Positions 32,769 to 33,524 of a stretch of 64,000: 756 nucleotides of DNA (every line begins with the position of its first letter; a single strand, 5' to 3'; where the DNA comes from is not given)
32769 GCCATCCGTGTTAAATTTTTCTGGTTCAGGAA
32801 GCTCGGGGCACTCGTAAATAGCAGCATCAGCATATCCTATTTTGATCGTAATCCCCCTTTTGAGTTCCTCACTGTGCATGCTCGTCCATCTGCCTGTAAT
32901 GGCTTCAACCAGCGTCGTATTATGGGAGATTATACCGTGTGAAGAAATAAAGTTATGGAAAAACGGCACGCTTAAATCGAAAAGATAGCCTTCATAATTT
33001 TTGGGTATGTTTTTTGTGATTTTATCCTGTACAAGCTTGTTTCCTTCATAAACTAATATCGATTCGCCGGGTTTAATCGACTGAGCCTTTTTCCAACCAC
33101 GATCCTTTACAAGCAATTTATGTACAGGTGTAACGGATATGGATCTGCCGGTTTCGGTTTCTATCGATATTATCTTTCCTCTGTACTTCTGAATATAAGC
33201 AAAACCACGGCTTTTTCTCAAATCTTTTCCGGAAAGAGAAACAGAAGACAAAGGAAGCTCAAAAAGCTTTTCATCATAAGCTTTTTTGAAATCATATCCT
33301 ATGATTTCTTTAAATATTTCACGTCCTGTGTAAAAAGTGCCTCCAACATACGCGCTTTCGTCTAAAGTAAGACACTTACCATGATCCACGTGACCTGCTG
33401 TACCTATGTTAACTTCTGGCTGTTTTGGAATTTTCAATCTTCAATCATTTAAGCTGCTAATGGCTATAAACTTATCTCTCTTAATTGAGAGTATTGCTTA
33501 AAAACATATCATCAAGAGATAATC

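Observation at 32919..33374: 152-aa mini-intein inserted exactly inside the GTP-binding P-loop of aIF2-gamma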

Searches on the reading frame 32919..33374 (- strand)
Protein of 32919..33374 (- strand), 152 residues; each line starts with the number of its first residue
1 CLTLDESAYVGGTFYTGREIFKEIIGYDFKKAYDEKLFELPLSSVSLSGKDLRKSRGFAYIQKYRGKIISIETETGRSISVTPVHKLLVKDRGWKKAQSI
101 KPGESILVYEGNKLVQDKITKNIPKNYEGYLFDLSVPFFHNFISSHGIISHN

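Call 3: search_protein_families(library=pfam, proteins=[window:32919-33374:-], max_evalue=1)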
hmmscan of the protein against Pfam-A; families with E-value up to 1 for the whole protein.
window:32919-33374:- (152 aa): 4 families
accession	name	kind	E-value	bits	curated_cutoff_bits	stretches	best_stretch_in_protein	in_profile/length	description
PF14890.11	Intein_splicing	-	7.1e-16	58.8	35.8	2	60-110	42-96/155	Intein splicing domain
PF07591.16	PT-HINT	-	0.0087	16.8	27.7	1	70-152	50-136/137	Pretoxin HINT domain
PF22200.2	ExsA_N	-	0.04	14.7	27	1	97-147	19-66/136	ExsA N-terminal regulatory domain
PF01079.26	Hint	-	0.046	13.7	29.7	1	65-111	64-120/213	Hint module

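Call 4: search_protein_families(library=ncbifam, proteins=[window:32919-33374:-], max_evalue=1)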
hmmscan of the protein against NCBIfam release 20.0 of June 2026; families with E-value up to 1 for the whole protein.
window:32919-33374:- (152 aa): 13 families
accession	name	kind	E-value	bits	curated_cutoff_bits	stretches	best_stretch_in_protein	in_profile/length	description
TIGR01445.1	intein_Nterm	domain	1.4e-09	38.8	24.5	1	15-89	16-83/83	intein N-terminal splicing region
NF011418.0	PRK14845.1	equivalog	2.6e-09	35.4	756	2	46-108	71-132/1049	translation initiation factor IF-2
NF045703.1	rSAM_Tes_intein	exception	3.3e-08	31.8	1700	1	62-108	225-274/1040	tetraether lipid synthase Tes, intein-containing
NF003159.0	PRK04132.1-4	equivalog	7.6e-07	27.5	999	1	1-108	60-167/852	replication factor C small subunit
NF011302.0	PRK14714.1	equivalog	3.6e-05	21.5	1791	1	38-144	979-1093/1350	DNA-directed DNA polymerase II large subunit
NF052663.1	RtcB_rel_intein2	exception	0.0002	20.4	1050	1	56-110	120-174/626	intein-containing RctB family protein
NF003158.0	PRK04132.1-3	equivalog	0.00024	18.3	1750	1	57-108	115-169/1437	replication factor C small subunit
TIGR01443.1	intein_Cterm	domain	0.00067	19.8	15.6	1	130-152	1-23/24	intein C-terminal splicing region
NF011491.0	PRK14898.1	equivalog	0.0012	16.9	783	1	63-91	147-175/860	DNA-directed RNA polymerase subunit A''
NF005852.0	PRK07773.1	equivalog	0.0014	17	780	1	67-106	452-490/886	replicative DNA helicase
NF006207.0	PRK08332.1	equivalog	0.0034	14.6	2400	1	59-108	938-987/1684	vitamin B12-dependent ribonucleotide reductase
NF003157.0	PRK04132.1-2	equivalog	0.0058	14.6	1103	1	57-105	99-154/864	replication factor C small subunit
NF011287.0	PRK14698.1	equivalog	0.009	14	1238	1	66-106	310-349/1017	V-type ATP synthase subunit A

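Call 5: search_solved_structures(query=window:32919-33374:-, max_evalue=10, show_alignments=3)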
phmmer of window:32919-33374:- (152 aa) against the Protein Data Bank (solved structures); distinct sequences matched with E-value up to 10: 25.
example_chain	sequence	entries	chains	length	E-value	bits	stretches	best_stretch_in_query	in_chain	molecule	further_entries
4e2u_A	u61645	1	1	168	3.7e-12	49.8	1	37-152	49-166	Pho radA intein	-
2lqm_A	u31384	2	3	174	2.6e-09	40.6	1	38-152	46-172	Pho radA intein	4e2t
6rpp_A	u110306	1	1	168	7.8e-09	39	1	41-151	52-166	Cell division control protein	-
2jmz_A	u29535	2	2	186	3.9e-08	36.7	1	19-145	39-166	Hypothetical protein MJ0781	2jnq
4o1s_A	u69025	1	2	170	1.2e-07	35.2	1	61-149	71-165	V-type ATP synthase alpha chain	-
4o1r_A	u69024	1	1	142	2.7e-07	34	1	68-152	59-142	Replicative DNA helicase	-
6rpq_A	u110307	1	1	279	3.5e-06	30.4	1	57-152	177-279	Ubiquitin-like protein SMT3,1108aa long hypothetical cell division control protein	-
2lcj_A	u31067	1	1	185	0.00013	25.3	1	68-126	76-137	Pab polC intein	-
2cw7_A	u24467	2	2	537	0.00022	24.5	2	110-149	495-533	Endonuclease PI-PkoII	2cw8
7cfv_A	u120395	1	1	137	0.00059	23.1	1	82-152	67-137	Spl DnaX mini-intein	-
1mi8_A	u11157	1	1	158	0.0016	21.7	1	30-146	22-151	DnaB intein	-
6frh_A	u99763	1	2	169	0.016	18.5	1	53-108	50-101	Replicative DNA helicase,Replicative DNA helicase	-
6frg_A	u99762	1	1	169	0.016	18.5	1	51-106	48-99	Replicative DNA helicase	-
7qsu_A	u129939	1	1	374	0.028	17.7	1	66-108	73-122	V-ATPase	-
7qss_A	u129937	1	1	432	0.031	17.6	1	66-108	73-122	V-type ATP synthase alpha chain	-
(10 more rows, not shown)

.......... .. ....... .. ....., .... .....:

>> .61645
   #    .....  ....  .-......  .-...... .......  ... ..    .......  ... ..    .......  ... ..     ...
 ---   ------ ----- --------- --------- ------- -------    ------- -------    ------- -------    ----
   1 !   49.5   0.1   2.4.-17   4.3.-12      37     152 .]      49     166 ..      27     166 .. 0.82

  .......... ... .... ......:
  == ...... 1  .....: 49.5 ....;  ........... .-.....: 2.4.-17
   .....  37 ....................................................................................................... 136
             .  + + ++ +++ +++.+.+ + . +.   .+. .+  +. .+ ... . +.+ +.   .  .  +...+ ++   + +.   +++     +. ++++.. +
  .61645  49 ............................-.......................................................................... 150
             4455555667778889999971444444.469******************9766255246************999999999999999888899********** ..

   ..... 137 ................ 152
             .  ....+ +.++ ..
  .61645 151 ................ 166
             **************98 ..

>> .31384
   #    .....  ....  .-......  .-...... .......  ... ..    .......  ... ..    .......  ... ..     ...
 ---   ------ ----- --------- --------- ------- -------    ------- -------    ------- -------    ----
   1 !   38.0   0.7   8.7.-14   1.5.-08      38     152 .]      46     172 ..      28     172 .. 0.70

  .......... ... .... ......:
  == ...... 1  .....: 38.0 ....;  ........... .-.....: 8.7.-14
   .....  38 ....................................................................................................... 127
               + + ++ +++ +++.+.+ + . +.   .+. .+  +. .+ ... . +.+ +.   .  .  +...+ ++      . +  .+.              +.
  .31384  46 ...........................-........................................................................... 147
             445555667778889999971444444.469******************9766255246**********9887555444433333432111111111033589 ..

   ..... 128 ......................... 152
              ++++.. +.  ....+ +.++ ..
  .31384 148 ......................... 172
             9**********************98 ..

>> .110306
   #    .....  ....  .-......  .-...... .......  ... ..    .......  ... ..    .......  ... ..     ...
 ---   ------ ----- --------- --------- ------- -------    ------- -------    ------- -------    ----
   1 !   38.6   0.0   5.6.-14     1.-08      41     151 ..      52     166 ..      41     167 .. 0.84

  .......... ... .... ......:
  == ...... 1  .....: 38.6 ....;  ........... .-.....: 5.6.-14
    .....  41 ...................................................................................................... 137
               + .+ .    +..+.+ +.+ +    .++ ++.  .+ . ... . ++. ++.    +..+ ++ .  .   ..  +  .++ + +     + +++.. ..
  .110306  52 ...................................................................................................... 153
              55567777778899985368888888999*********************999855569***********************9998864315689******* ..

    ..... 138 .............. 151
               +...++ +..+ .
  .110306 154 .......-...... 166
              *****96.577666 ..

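Call 14: find_homologous_proteins(query=window:32919-33374:-, max_evalue=0.001)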
Query window:32919-33374:-: 36 candidates shared short words with the query, none scored E <= 0.001.

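Call 23: search_protein_representatives(protein=window:32919-33374:-)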
Query: 152 residues. Proteins with E-value up to 0.001 (for the whole library): 401; up to 1e-10: 21; up to 1e-30: 0. The best 150 are listed.
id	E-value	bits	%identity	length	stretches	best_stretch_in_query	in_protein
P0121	9.9e-19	84.1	26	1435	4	12-152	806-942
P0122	7.2e-15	71.6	32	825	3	41-152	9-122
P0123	8.2e-15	71.4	36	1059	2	1-107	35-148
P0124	3.8e-14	69.2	29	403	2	12-152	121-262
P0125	7.6e-14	68.3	40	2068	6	35-107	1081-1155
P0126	7.9e-14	68.2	35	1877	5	63-152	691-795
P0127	1.8e-13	67.1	28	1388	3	59-152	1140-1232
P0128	2.9e-13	66.4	41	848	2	1-108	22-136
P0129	5.2e-13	65.6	39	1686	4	18-106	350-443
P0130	1.3e-12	64.3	33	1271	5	63-152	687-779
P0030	1.6e-12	64.0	36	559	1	1-152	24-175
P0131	3.9e-12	62.7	28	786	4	65-145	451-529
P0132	5.2e-12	62.3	34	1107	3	26-141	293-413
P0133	6.5e-12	62.0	37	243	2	5-113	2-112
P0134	6.7e-12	62.0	29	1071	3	44-152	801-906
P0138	3.1e-11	59.8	39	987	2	1-106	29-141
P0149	1.6e-09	54.2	43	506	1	2-108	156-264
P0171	3.9e-08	49.7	34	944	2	2-107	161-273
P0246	6.5e-06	42.5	34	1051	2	1-106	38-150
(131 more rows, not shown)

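Call 24: search_protein_families(library=ncbifam, proteins=[P0121, P0122, P0123, P0124, P0128, P0138, P0246, P0133, P0149, P0171], max_evalue=1e-10)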
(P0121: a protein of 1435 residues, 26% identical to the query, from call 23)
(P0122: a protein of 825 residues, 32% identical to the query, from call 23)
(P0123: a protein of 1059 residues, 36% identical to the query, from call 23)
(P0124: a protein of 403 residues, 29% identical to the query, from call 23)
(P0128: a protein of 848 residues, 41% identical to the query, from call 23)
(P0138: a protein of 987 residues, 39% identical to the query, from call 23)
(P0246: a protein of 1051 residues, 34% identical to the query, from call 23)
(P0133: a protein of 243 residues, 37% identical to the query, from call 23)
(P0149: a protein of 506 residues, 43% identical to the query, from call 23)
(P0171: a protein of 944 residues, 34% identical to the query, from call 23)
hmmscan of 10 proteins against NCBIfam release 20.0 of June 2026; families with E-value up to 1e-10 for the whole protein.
P0121 (1435 aa): 8 families
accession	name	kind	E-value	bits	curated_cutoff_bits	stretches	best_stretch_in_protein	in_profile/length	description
TIGR03921.1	T7SS_mycosin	equivalog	6.6e-53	180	278.75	1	232-528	2-295/353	type VII secretion-associated serine protease mycosin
NF033595.1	denti_PrtP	equivalog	2.1e-26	92.7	300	1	348-535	342-517/606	dentilisin complex serine proteinase subunit PrtP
TIGR01445.1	intein_Nterm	domain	1.8e-24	86.6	24.5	0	1124-1196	1-83/83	intein N-terminal splicing region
NF049966.1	QH_SP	equivalog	1.7e-20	73.3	165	1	246-406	1-144/219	subtilisin-like serine protease QhpE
TIGR01443.1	intein_Cterm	domain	2.8e-20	71.9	15.6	0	919-942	1-23/24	intein C-terminal splicing region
NF005852.0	PRK07773.1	equivalog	7.3e-20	70.9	780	0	1265-1368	385-491/886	replicative DNA helicase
TIGR03895.1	protease_PatA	subfamily_domain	3.1e-17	62.5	421.05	1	288-480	1-180/606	PatA/PatG family cyanobactin maturation protease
NF011418.0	PRK14845.1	equivalog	4.1e-14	51.3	756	0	1142-1213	59-130/1049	translation initiation factor IF-2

P0122 (825 aa): 9 families
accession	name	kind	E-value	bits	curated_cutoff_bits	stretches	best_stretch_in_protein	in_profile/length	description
NF040949.1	minchrom_main_MCM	domain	2.9e-115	386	940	1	554-824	414-682/682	minichromosome maintenance protein MCM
NF011302.0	PRK14714.1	equivalog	1.9e-23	82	1791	1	139-266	925-1054/1350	DNA-directed DNA polymerase II large subunit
NF011418.0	PRK14845.1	equivalog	1.7e-21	75.8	756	0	89-124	442-476/1049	translation initiation factor IF-2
NF011491.0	PRK14898.1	equivalog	7.6e-21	73.9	783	1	159-270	92-201/860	DNA-directed RNA polymerase subunit A''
NF045703.1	rSAM_Tes_intein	exception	4.3e-20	71.1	1700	1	153-309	163-319/1040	tetraether lipid synthase Tes, intein-containing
TIGR01445.1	intein_Nterm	domain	7.7e-20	71.7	24.5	1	153-242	8-83/83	intein N-terminal splicing region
TIGR01443.1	intein_Cterm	domain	5.4e-15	55.1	15.6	0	101-123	1-24/24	intein C-terminal splicing region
NF005852.0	PRK07773.1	equivalog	1.8e-14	53.1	780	0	88-125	793-829/886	replicative DNA helicase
NF003158.0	PRK04132.1-3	equivalog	3.8e-12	44.1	1750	0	156-263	71-168/1437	replication factor C small subunit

P0123 (1059 aa): 19 families
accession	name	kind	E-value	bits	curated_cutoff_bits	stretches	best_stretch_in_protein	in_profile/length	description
NF003077.0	PRK04000.1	equivalog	2.1e-167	557.5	315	1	672-1059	22-411/412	translation initiation factor IF-2 subunit gamma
TIGR03680.1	eif2g_arch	equivalog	1e-162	542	514.5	1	672-1059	18-407/407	translation initiation factor IF-2 subunit gamma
NF011418.0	PRK14845.1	equivalog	5.4e-41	140.3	756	1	25-818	14-607/1049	translation initiation factor IF-2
TIGR00475.1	selB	equivalog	3.8e-34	118.4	242.25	1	736-905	51-213/581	selenocysteine-specific translation elongation factor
NF009373.0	PRK12736.1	subfamily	1.3e-28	99.8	452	1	731-1043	71-378/394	elongation factor Tu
TIGR00485.1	EF-Tu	equivalog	8.1e-28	97.2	522.4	1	732-1058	72-389/394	elongation factor Tu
NF000766.0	PRK00049.1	subfamily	3.4e-27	95.3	449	1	732-1043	72-380/396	elongation factor Tu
NF009372.0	PRK12735.1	subfamily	3.6e-27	95.2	479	1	731-1057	71-390/396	elongation factor Tu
NF003159.0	PRK04132.1-4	equivalog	4.4e-27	94.5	999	0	28-155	53-173/852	replication factor C small subunit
NF003157.0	PRK04132.1-2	equivalog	8e-24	83.6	1103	0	28-148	43-156/864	replication factor C small subunit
NF011491.0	PRK14898.1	equivalog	2.5e-18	65.6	783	1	100-555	146-492/860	DNA-directed RNA polymerase subunit A''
NF003158.0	PRK04132.1-3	equivalog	3.3e-18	64.2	1750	0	28-154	55-174/1437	replication factor C small subunit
NF008969.0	PRK12317.1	subfamily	2e-17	62.9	502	1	736-842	86-197/426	elongation factor 1-alpha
NF003478.0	PRK05124.1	equivalog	4.2e-16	58.6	590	1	738-894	110-275/475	sulfate adenylyltransferase subunit CysN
TIGR02034.1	CysN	subfamily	9.4e-16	57.9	336.1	1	735-895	80-249/406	sulfate adenylyltransferase, large subunit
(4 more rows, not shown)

P0124 (403 aa): 7 families
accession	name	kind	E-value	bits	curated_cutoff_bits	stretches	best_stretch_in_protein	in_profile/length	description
NF052663.1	RtcB_rel_intein2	exception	2.5e-29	102.6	1050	1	292-403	75-183/626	intein-containing RctB family protein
TIGR01445.1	intein_Nterm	domain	7.5e-28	97.4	24.5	2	295-373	1-83/83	intein N-terminal splicing region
NF005852.0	PRK07773.1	equivalog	8.6e-25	87.2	780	0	293-390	396-490/886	replicative DNA helicase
NF007079.0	PRK09532.1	equivalog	2.9e-16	58.9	1525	0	121-214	774-864/876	DNA polymerase III subunit alpha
NF038162.1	RtcB_rel_intein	exception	8.9e-14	50.4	1150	0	293-395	93-192/961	intein-containing RtcB family protein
NF038136.1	rSAM_Rv_intein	exception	6.9e-12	45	700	0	117-226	71-175/574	intein-containing Rv2578c family radical SAM protein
NF011302.0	PRK14714.1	equivalog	4.4e-11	41.1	1791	0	137-262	968-1100/1350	DNA-directed DNA polymerase II large subunit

P0128 (848 aa): 14 families
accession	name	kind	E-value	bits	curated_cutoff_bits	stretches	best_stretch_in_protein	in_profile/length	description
NF003077.0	PRK04000.1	equivalog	1.4e-152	508.7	315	1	473-847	22-410/412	translation initiation factor IF-2 subunit gamma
TIGR03680.1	eif2g_arch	equivalog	2.8e-149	497.8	514.5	1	473-847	18-406/407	translation initiation factor IF-2 subunit gamma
TIGR00475.1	selB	equivalog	7.6e-36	123.9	242.25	1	530-717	48-228/581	selenocysteine-specific translation elongation factor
NF009373.0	PRK12736.1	subfamily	1.5e-31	109.5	452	1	530-773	73-314/394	elongation factor Tu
NF009372.0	PRK12735.1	subfamily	1e-30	106.9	479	1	529-773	72-316/396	elongation factor Tu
NF000766.0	PRK00049.1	subfamily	4.1e-30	104.9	449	1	529-773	72-316/396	elongation factor Tu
TIGR00485.1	EF-Tu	equivalog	6.5e-30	104.1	522.4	1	530-831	73-377/394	elongation factor Tu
NF011418.0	PRK14845.1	equivalog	6.4e-27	93.7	756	2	11-141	13-137/1049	translation initiation factor IF-2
NF008969.0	PRK12317.1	subfamily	4.5e-22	78.2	502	1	531-770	84-326/426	elongation factor 1-alpha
TIGR00483.1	EF-1_alpha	equivalog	4.7e-15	55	540.1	1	533-756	86-313/427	translation elongation factor EF-1 subunit alpha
NF003159.0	PRK04132.1-4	equivalog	2.6e-13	48.9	999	0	15-141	53-172/852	replication factor C small subunit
TIGR00487.1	IF-2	equivalog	1.2e-12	47.4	424.4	1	531-642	134-245/587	translation initiation factor IF-2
NF003158.0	PRK04132.1-3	equivalog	2.5e-12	44.8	1750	0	15-141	55-174/1437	replication factor C small subunit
TIGR02034.1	CysN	subfamily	9.5e-11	41.4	336.1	0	531-631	79-181/406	sulfate adenylyltransferase, large subunit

P0138 (987 aa): 18 families
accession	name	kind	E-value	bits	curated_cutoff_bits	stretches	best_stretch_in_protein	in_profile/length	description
NF003077.0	PRK04000.1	equivalog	4.4e-177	589.3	315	1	600-986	22-410/412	translation initiation factor IF-2 subunit gamma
TIGR03680.1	eif2g_arch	equivalog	4.1e-172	573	514.5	1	600-986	18-406/407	translation initiation factor IF-2 subunit gamma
NF011418.0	PRK14845.1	equivalog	1.2e-37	129.2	756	2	560-731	437-592/1049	translation initiation factor IF-2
NF009373.0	PRK12736.1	subfamily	1.4e-32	113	452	1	663-844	75-257/394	elongation factor Tu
TIGR00475.1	selB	equivalog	1.6e-32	112.9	242.25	1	664-833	51-213/581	selenocysteine-specific translation elongation factor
NF000766.0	PRK00049.1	subfamily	3.9e-32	111.5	449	1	664-846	76-261/396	elongation factor Tu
NF009372.0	PRK12735.1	subfamily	4.4e-32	111.4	479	1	663-844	75-259/396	elongation factor Tu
TIGR00485.1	EF-Tu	equivalog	1.5e-31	109.5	522.4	1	663-840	75-253/394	elongation factor Tu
NF003159.0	PRK04132.1-4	equivalog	2.8e-29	101.8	999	1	21-150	52-174/852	replication factor C small subunit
NF003158.0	PRK04132.1-3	equivalog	2.4e-20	71.3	1750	1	21-149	54-175/1437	replication factor C small subunit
NF008969.0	PRK12317.1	subfamily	1.3e-19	70.1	502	1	665-833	87-263/426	elongation factor 1-alpha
TIGR00483.1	EF-1_alpha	equivalog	2.1e-17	62.7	540.1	1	665-813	87-253/427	translation elongation factor EF-1 subunit alpha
TIGR02034.1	CysN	subfamily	1.2e-13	50.9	336.1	1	667-767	84-185/406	sulfate adenylyltransferase, large subunit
NF003157.0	PRK04132.1-2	equivalog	1.8e-13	49.4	1103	0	17-147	38-161/864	replication factor C small subunit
NF003478.0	PRK05124.1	equivalog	3.7e-13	48.9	590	1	667-767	111-212/475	sulfate adenylyltransferase subunit CysN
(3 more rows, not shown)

P0246 (1051 aa): 20 families
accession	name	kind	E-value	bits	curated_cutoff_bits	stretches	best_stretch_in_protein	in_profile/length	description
NF003077.0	PRK04000.1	equivalog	1.7e-149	498.5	315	1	666-1051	12-411/412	translation initiation factor IF-2 subunit gamma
TIGR03680.1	eif2g_arch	equivalog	9.9e-146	486.1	514.5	1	667-1051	9-407/407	translation initiation factor IF-2 subunit gamma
NF011418.0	PRK14845.1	equivalog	8.7e-44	149.6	756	1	27-813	13-600/1049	translation initiation factor IF-2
TIGR00475.1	selB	equivalog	1.1e-40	139.9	242.25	1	737-1040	50-328/581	selenocysteine-specific translation elongation factor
NF000766.0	PRK00049.1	subfamily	1.3e-32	113.1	449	1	734-1034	72-379/396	elongation factor Tu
NF009373.0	PRK12736.1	subfamily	1.5e-32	112.9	452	1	735-1036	73-371/394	elongation factor Tu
NF009372.0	PRK12735.1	subfamily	1.1e-31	110.1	479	1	735-983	73-319/396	elongation factor Tu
TIGR00485.1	EF-Tu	equivalog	6.3e-30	104.2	522.4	1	735-992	73-326/394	elongation factor Tu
NF008969.0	PRK12317.1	subfamily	4.5e-27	94.7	502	1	736-966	84-315/426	elongation factor 1-alpha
NF003157.0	PRK04132.1-2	equivalog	3.6e-23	81.5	1103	0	284-476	169-357/864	replication factor C small subunit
NF003159.0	PRK04132.1-4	equivalog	3.7e-23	81.5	999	0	375-503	263-370/852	replication factor C small subunit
TIGR00483.1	EF-1_alpha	equivalog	1.9e-21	76.1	540.1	1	725-966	74-316/427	translation elongation factor EF-1 subunit alpha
NF011491.0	PRK14898.1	equivalog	2.4e-16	59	783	1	99-503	142-452/860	DNA-directed RNA polymerase subunit A''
TIGR02034.1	CysN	subfamily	3.2e-16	59.4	336.1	1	737-978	80-316/406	sulfate adenylyltransferase, large subunit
NF004035.0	PRK05506.1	subfamily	9.4e-15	53.9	715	1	741-966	108-328/632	bifunctional sulfate adenylyltransferase subunit 1/adenylylsulfate kinase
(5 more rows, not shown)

P0133 (243 aa): 2 families
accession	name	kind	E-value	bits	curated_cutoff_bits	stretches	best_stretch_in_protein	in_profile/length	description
NF003077.0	PRK04000.1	equivalog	3.1e-12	46.4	315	1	190-234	13-58/412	translation initiation factor IF-2 subunit gamma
TIGR03680.1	eif2g_arch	equivalog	2.8e-11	43.3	514.5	1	190-233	9-53/407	translation initiation factor IF-2 subunit gamma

P0149 (506 aa): 5 families
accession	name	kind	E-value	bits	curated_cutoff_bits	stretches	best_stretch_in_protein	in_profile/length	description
NF003159.0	PRK04132.1-4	equivalog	1.1e-22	79.9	999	1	157-481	62-368/852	replication factor C small subunit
NF011418.0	PRK14845.1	equivalog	5.4e-22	77.4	756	1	155-486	24-338/1049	translation initiation factor IF-2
NF003157.0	PRK04132.1-2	equivalog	1.4e-21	76.2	1103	1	155-478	50-376/864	replication factor C small subunit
NF003158.0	PRK04132.1-3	equivalog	1e-18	66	1750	1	155-459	62-338/1437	replication factor C small subunit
NF011491.0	PRK14898.1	equivalog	1.3e-16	59.9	783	1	218-463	149-426/860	DNA-directed RNA polymerase subunit A''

P0171 (944 aa): 5 families
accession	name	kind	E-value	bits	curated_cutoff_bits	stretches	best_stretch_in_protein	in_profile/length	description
NF003157.0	PRK04132.1-2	equivalog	1.3e-17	63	1103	1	151-278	42-161/864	replication factor C small subunit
NF003159.0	PRK04132.1-4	equivalog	1.9e-17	62.6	999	1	159-274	59-167/852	replication factor C small subunit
NF011418.0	PRK14845.1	equivalog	1.9e-13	49.1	756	1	185-707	47-419/1049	translation initiation factor IF-2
NF003158.0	PRK04132.1-3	equivalog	5.3e-13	47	1750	1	156-276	58-171/1437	replication factor C small subunit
TIGR02031.1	BchD-ChlD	equivalog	9.6e-11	41.1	499.55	0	794-928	150-278/608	magnesium chelatase ATPase subunit D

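Call 40: predict_structure(alignment_id=A1)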
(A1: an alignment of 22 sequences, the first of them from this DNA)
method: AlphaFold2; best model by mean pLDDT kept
length: 152 residues; sequences in the alignment: 22
mean_pLDDT: 95.5   pTM: 0.88
mean pLDDT of the five models: 95.5, 94.9, 93.5, 93.4, 92.8
residues with pLDDT >= 90: 140; 70-90: 11; 50-70: 1; < 50: 0
segments of 3 or more residues with pLDDT < 50: none
pLDDT, mean of each block of 10 residues (from residue 1): 98 97 91 87 94 95 98 98 98 97 97 93 98 96 97 92
secondary structure, 60 per line:
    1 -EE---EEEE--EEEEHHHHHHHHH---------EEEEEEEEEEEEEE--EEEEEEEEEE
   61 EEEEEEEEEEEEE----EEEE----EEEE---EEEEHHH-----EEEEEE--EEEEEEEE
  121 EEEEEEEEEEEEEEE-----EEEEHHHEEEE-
elements in order: E7-10 E13-16 H17-25 E35-48 E51-73 E78-81 E86-89 E93-96 E105-110 E113-135 E141-144 E148-151
